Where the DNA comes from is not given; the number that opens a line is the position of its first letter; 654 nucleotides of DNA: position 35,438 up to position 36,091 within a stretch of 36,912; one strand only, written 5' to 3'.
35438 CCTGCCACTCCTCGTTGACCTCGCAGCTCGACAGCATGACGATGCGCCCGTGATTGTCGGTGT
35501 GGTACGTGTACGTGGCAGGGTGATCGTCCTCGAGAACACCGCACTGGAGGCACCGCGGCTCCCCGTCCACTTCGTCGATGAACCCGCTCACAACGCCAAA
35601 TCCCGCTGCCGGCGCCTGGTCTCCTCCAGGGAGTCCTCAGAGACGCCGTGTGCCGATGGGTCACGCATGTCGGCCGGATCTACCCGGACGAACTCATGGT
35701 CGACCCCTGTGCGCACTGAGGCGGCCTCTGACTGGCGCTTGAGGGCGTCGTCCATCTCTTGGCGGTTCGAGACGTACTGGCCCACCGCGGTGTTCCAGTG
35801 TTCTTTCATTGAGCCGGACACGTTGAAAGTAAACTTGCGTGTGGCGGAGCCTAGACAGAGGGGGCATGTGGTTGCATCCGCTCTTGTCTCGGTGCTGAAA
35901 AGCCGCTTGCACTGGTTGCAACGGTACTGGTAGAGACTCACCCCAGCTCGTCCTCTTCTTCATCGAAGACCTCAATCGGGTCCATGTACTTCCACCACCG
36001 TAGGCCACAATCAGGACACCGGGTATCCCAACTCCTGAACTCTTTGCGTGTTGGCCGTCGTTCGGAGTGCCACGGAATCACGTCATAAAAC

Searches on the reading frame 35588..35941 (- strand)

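Call 31: search_protein_families(library=pfam, proteins=[window:35588-35941:-], max_evalue=0.1)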
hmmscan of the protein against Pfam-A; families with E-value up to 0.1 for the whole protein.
window:35588-35941:- (117 aa): 5 families
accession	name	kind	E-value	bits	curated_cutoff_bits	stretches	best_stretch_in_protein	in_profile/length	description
PF09723.15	Zn_ribbon_8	-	1.9e-06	28.2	34.4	1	1-36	1-39/41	Zinc ribbon domain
PF23145.1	Zf_2nd_IFT121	-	0.0029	17.7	25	1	5-29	16-40/45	IFT121, second zinc finger domain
PF09845.14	OapC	-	0.013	16.2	23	1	7-76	3-70/133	Origin-associated protein OapC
PF01155.25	HypA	-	0.041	14.3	28.9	1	5-33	70-96/112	Hydrogenase/urease nickel incorporation, metallochaperone, hypA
PF14369.11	Zn_ribbon_19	-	0.088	13.4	30.8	0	8-31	5-29/35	zinc-ribbon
